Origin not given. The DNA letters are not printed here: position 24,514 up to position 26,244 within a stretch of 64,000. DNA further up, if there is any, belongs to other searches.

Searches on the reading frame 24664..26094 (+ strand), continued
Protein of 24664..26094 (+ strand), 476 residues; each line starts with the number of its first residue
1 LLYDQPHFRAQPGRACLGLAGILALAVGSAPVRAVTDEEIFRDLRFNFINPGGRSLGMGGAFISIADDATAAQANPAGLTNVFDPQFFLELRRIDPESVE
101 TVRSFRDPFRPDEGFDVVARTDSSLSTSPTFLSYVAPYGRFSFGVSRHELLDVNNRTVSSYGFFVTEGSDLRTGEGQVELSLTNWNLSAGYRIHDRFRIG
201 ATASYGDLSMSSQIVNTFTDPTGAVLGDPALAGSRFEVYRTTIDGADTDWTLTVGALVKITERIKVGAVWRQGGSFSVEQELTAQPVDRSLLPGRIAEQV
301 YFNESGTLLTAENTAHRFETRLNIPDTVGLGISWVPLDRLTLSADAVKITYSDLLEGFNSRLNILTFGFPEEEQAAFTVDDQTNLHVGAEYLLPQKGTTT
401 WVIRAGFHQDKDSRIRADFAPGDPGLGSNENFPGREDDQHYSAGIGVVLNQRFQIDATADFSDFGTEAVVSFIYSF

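Call 43: search_protein_families(library=pfam, proteins=[L013:1610-3418:+, L014:1821-3407:+, L029:1569-3824:+, L033:1457-3568:+, L042:5247-6902:+, L043:8839-11340:+, L052:1531-2976:+, L064:4843-7899:+, L073:2067-3887:+, L019:1997-3454:+], max_evalue=0.001)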
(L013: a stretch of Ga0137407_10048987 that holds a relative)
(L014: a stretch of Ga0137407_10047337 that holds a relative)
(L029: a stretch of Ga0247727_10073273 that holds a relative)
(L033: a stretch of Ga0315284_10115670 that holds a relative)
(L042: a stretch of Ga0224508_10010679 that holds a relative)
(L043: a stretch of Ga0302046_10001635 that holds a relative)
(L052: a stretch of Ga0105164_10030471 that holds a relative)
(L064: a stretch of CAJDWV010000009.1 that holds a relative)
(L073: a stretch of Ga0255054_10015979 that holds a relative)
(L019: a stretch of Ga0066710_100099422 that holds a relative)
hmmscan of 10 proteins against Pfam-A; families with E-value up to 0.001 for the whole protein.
L013:1610-3418:+ (603 aa): 3 families
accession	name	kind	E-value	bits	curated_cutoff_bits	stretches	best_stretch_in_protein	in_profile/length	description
PF07719.23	TPR_2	-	1.9e-06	28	27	0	262-282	4-24/34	Tetratricopeptide repeat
PF00515.34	TPR_1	-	6.9e-05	22.9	27.8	0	551-577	1-27/34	Tetratricopeptide repeat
PF13432.12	TPR_16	-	0.00032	21.5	32.7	0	218-282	4-54/65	Tetratricopeptide repeat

L014:1821-3407:+ (529 aa): 1 family
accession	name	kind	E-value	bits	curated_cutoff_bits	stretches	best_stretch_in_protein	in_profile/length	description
PF07719.23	TPR_2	-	2.3e-05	24.6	27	0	348-370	4-26/34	Tetratricopeptide repeat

L029:1569-3824:+ (752 aa): 0 families

L033:1457-3568:+ (704 aa): 6 families
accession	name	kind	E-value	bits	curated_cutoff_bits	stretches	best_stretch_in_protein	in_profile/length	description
PF13620.12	CarboxypepD_reg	-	1.6e-36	125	32.3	4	264-327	1-62/82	Carboxypeptidase regulatory-like domain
PF17802.7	SpaA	-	7.7e-16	58.5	23.1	1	264-316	2-56/91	Prealbumin-like fold domain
PF13715.12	CarbopepD_reg_2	-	1.3e-14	54.4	32.2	1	570-610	1-37/88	CarboxypepD_reg-like domain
PF11974.14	bMG3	-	5.6e-14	52.4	34.9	0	579-617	24-62/103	Bacterial alpha-2-macroglobulin MG3 domain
PF17210.9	SdrD_B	-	1e-09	39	29.7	1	270-324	17-70/112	SdrD B-like domain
PF22902.2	NOMO1-like_9th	-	0.00027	21.1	27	0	275-316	10-52/75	BOS complex subunit NOMO1-like, beta sandwich domain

L042:5247-6902:+ (552 aa): 3 families
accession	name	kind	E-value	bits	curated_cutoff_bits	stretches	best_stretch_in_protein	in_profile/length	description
PF14312.12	FG-GAP_2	-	7.8e-09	36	23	1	373-399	16-39/49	FG-GAP repeat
PF01839.29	FG-GAP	-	4.3e-05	23.7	22.1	1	78-108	1-37/37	FG-GAP repeat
PF13517.12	FG-GAP_3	-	0.00031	21.7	26.9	0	87-114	2-31/61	FG-GAP-like repeat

L043:8839-11340:+ (834 aa): 0 families

L052:1531-2976:+ (482 aa): 10 families
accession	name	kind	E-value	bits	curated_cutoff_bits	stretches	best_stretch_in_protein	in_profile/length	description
PF00515.34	TPR_1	-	1.1e-10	41.2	27.8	0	206-229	4-27/34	Tetratricopeptide repeat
PF07719.23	TPR_2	-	2.3e-10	40.2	27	0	206-230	4-28/34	Tetratricopeptide repeat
PF09136.16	Glucodextran_B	-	9.6e-10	38.7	27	1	307-392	1-82/83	Glucodextranase, domain B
PF13432.12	TPR_16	-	1.1e-09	38.9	32.7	0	207-240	1-33/65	Tetratricopeptide repeat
PF13371.12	TPR_9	-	6.9e-09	36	35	0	206-237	32-62/73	Tetratricopeptide repeat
PF13428.12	TPR_14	-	1.6e-07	31.8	23.5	0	255-293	6-43/44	Tetratricopeptide repeat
PF13174.12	TPR_6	-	1.6e-05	25.7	26.3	0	207-230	4-27/33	Tetratricopeptide repeat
PF13424.12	TPR_12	-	4.7e-05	23.9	30.1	0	255-297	8-57/77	Tetratricopeptide repeat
PF12895.13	ANAPC3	-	0.00017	22.3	27.2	0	256-287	29-60/82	Anaphase-promoting complex, cyclosome, subunit 3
PF23300.3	HEAT_Nup120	-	0.00064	20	29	0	96-127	29-55/170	Nucleoporin Nup120, HEAT repeats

L064:4843-7899:+ (1019 aa): 7 families
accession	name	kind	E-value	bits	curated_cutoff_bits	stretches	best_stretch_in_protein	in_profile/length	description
PF00069.31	Pkinase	-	1e-46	159.9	31.7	1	44-288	1-252/263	Protein kinase domain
PF07714.23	PK_Tyr_Ser-Thr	-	7.4e-34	117.6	23.1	1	45-255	2-215/258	Protein tyrosine and serine/threonine kinase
PF14559.12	TPR_19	-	3e-11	43.9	25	0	530-595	6-61/68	Tetratricopeptide repeat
PF13428.12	TPR_14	-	7.8e-07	29.6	23.5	0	676-706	13-43/44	Tetratricopeptide repeat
PF03109.22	ABC1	-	0.00027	20.6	22.9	0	109-193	135-218/244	ABC1 atypical kinase-like domain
PF14863.12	Alkyl_sulf_dimr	-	0.00033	21.5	26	0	650-721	57-126/139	Alkyl sulfatase dimerisation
PF14853.12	Fis1_TPR_C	-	0.00065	20.3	25.3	0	740-764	18-42/53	Fis1 C-terminal tetratricopeptide repeat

L073:2067-3887:+ (607 aa): 1 family
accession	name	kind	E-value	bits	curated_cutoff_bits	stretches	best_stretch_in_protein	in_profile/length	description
PF00656.27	Peptidase_C14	-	4.4e-13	49.9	21.4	1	454-593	3-137/233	Caspase domain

L019:1997-3454:+ (486 aa): 1 family
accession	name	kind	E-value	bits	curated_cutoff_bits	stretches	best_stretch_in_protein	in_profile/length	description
PF00656.27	Peptidase_C14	-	7.5e-12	45.9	21.4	1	225-469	4-223/233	Caspase domain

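Call 49: predict_structure(alignment_id=A2)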
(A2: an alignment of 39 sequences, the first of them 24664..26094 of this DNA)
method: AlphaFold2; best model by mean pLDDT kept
length: 476 residues; sequences in the alignment: 39
mean_pLDDT: 87.2   pTM: 0.82
mean pLDDT of the five models: 87.2, 86.4, 86.2, 85.2, 84.0
residues with pLDDT >= 90: 286; 70-90: 138; 50-70: 30; < 50: 22
segments of 3 or more residues with pLDDT < 50: 1-11, 27-36
pLDDT, mean of each block of 10 residues (from residue 1): 41 59 52 44 76 74 91 94 95 91 86 88 91 96 96 89 88 91 97 97 97 93 87 92 96 98 97 93 93 91 92 93 93 97 96 81 80 85 95 92 95 86 67 86 95 95 93 95
secondary structure, 60 per line:
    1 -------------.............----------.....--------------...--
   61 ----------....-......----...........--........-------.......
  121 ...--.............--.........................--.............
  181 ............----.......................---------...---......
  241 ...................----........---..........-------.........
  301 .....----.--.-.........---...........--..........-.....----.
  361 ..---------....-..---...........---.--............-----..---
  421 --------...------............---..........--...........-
elements in order: H14-26 H37-41 H71-74 H76-81 E86-96 E99-106 E114-123 E126-138 E141-165 E168-192 E197-219 E235-259 E264-271 E275-284 H292-305 E315-323 E327-337 E340-349 H351-355 H372-375 E382-392 E399-410 E438-449 E453-462 E465-475

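Call 51: fold_search(model_id=the predicted structure, library=pdb)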
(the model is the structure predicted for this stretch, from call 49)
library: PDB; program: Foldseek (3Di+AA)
matches with E <= 10: 965; with E <= 0.001: 389
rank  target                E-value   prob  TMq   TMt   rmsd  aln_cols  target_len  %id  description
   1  3pgs_A                1.4e-18  1.00  0.61  0.67   6.7       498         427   17  Phe3Gly mutant of EcFadL (released 2011-05-25)
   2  3dwn_A                1.8e-18  1.00  0.60  0.67   6.3       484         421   15  Crystal structure of the long-chain fatty acid transporter FadL mutant A77E/S100R (released 2008-12-16)
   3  3pf1_A                4.4e-18  1.00  0.62  0.68   6.4       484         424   16  E. coli FadL Asp348Ala mutant (released 2011-05-25)
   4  3pgs_B                4.9e-18  1.00  0.61  0.67   6.7       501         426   17  Phe3Gly mutant of EcFadL (released 2011-05-25)
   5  1t1l_A                5.1e-17  1.00  0.60  0.67   6.6       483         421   16  Crystal structure of the long-chain fatty acid transporter FadL (released 2004-06-15)
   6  1t16_A                5.4e-17  1.00  0.60  0.66   6.3       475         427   16  Crystal structure of the bacterial fatty acid transporter FadL from Escherichia coli (released 2004-06-15)
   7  2r4l_C                5.7e-17  1.00  0.61  0.68   6.4       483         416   15  Crystal structure of the long-chain fatty acid transporter FadL mutant P34A (released 2008-09-16)
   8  2r4o_A                1.0e-16  1.00  0.57  0.63   6.6       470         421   14  Crystal structure of the long-chain fatty acid transporter FadL mutant delta NPA (released 2008-09-16)
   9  2r4l_B                2.0e-16  1.00  0.58  0.65   6.8       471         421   15  Crystal structure of the long-chain fatty acid transporter FadL mutant P34A (released 2008-09-16)
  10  3dwo                  2.1e-16  1.00  0.58  0.62   8.4       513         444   17  Crystal structure of a Pseudomonas aeruginosa FadL homologue (released 2008-12-16)
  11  2r4l_A                4.5e-16  1.00  0.57  0.65   6.5       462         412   16  Crystal structure of the long-chain fatty acid transporter FadL mutant P34A (released 2008-09-16)
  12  2r4p_A                7.3e-16  1.00  0.58  0.65   6.8       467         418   15  Crystal structure of the long-chain fatty acid transporter FadL mutant G212E (released 2008-09-16)
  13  2r4n_A                1.4e-15  1.00  0.60  0.67   6.4       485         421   16  Crystal structure of the long-chain fatty acid transporter FadL mutant N33A (released 2008-09-16)
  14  3pgu                  1.8e-15  1.00  0.54  0.63   9.2       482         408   15  Phe3Glu mutant of EcFadL (released 2011-05-25)
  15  2r88_A                1.1e-14  1.00  0.51  0.65   8.2       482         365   14  Crystal structure of the long-chain fatty acid transporter FadL mutant delta S3 kink (released 2008-09-23)
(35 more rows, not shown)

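Call 66: find_encoding_contigs(protein=P0056, flank=10000, max_places=2)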
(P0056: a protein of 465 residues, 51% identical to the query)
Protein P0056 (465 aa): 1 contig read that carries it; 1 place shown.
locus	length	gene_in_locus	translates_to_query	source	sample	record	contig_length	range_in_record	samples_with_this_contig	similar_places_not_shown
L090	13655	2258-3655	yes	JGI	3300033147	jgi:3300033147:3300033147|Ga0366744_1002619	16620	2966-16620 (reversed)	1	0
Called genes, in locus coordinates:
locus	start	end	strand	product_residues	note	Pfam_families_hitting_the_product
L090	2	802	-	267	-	?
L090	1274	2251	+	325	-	PF04403:PqiA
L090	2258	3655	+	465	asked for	PF03349:Toluene_X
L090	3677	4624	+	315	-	PF00753:Lactamase_B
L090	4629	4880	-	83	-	-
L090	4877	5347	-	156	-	PF09970:DUF2204 (faint), PF19502:DUF6036 (weak)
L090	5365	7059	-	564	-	PF00501:AMP-binding, PF13193:AMP-binding_C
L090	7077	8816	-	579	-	PF02776:TPP_enzyme_N, PF00205:TPP_enzyme_M, PF02775:TPP_enzyme_C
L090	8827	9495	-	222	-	PF01323:DSBA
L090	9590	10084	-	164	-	PF04519:Bactofilin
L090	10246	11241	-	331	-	PF01476:LysM (weak), PF23457:LysM2_NFP (weak)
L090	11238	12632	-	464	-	PF00069:Pkinase, PF07714:PK_Tyr_Ser-Thr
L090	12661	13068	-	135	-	PF16697:Yop-YscD_cpl, PF00498:FHA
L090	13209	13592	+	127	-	PF16697:Yop-YscD_cpl, PF00498:FHA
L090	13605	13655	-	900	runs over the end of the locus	PF00069:Pkinase, PF07714:PK_Tyr_Ser-Thr, PF07676:PD40, PF26549:Tricorn_N, PF26550:Tricorn_2nd, PF26549:Tricorn_N, PF07676:PD40, PF26549:Tricorn_N, +4 more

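Call 68: search_protein_families(library=pfam, proteins=[L026:11262-13604:+, L027:6034-9756:+, L045:3770-5818:+, L074:11367-12530:+, L084:11307-12470:+, L086:6398-8923:+, L039:1858-2919:+, L040:6078-7133:+, L015:5512-8004:+, L010:6466-8898:-], max_evalue=0.001)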
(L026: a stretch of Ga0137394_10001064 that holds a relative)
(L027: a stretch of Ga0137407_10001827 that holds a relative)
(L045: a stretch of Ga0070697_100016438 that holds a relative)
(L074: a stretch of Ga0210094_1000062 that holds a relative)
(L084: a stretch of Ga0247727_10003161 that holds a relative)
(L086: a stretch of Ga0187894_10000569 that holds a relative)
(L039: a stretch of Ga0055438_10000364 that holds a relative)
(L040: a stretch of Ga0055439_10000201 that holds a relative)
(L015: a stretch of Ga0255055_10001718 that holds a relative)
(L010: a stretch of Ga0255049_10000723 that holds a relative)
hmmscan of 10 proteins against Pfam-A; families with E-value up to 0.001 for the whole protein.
L026:11262-13604:+ (781 aa): 1 family
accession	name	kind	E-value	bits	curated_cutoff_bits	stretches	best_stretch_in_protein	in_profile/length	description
PF07719.23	TPR_2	-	0.00071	19.9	27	1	133-156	4-27/34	Tetratricopeptide repeat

L027:6034-9756:+ (1241 aa): 0 families

L045:3770-5818:+ (683 aa): 0 families

L074:11367-12530:+ (388 aa): 2 families
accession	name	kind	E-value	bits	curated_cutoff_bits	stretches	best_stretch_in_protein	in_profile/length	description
PF13432.12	TPR_16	-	4.1e-05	24.4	32.7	0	186-223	4-41/65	Tetratricopeptide repeat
PF13428.12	TPR_14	-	0.00065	20.6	23.5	0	190-221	12-43/44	Tetratricopeptide repeat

L084:11307-12470:+ (388 aa): 5 families
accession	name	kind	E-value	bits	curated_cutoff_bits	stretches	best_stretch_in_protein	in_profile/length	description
PF13432.12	TPR_16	-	3.7e-12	46.9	32.7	1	184-219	2-37/65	Tetratricopeptide repeat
PF07719.23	TPR_2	-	1.1e-10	41.2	27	0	80-103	4-27/34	Tetratricopeptide repeat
PF14559.12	TPR_19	-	1.3e-10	41.9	25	0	189-219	1-31/68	Tetratricopeptide repeat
PF13428.12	TPR_14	-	1.6e-07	31.7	23.5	0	186-219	8-41/44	Tetratricopeptide repeat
PF00515.34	TPR_1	-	1.8e-05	24.8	27.8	0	80-103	4-27/34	Tetratricopeptide repeat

L086:6398-8923:+ (842 aa): 0 families

L039:1858-2919:+ (354 aa): 0 families

L040:6078-7133:+ (352 aa): 4 families
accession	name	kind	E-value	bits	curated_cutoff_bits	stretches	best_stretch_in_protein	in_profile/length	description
PF13432.12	TPR_16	-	4.4e-06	27.5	32.7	0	40-104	1-52/65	Tetratricopeptide repeat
PF13424.12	TPR_12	-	5.5e-06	26.9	30.1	0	258-305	4-52/77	Tetratricopeptide repeat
PF07719.23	TPR_2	-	1.2e-05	25.5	27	0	87-105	5-23/34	Tetratricopeptide repeat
PF00515.34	TPR_1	-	6.3e-05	23.1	27.8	0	87-104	5-22/34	Tetratricopeptide repeat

L015:5512-8004:+ (831 aa): 10 families
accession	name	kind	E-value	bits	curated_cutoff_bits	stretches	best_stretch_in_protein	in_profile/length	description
PF13432.12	TPR_16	-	9.3e-10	39.2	32.7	0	299-333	3-37/65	Tetratricopeptide repeat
PF01637.24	ATPase_2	-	3.8e-09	37.1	33.2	1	582-801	13-225/225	ATPase domain predominantly from Archaea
PF07719.23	TPR_2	-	7.4e-09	35.5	27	0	107-129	4-26/34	Tetratricopeptide repeat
PF14559.12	TPR_19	-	2.1e-07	31.6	25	0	161-212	17-68/68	Tetratricopeptide repeat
PF13428.12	TPR_14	-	6.7e-07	29.8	23.5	0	170-206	2-38/44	Tetratricopeptide repeat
PF13414.12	TPR_11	-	9.9e-07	28.8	26.8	0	236-262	1-27/42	TPR repeat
PF13401.12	AAA_22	-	1.8e-06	28.8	27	1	589-721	5-109/130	AAA domain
PF00515.34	TPR_1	-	5.1e-06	26.5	27.8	0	107-129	4-26/34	Tetratricopeptide repeat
PF19556.4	PRTRC_E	-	0.00023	21.4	26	0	157-203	106-152/175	PRTRC system protein E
PF13191.12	AAA_16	-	0.0003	21.8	32.6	1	572-706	1-145/167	AAA ATPase domain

L010:6466-8898:- (811 aa): 2 families
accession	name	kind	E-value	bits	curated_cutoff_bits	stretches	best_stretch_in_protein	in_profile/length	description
PF00656.27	Peptidase_C14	-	4.6e-24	85.8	21.4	1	131-376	2-212/233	Caspase domain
PF14326.11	DUF4384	-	6.1e-12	45.9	27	1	637-717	7-77/81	Domain of unknown function (DUF4384)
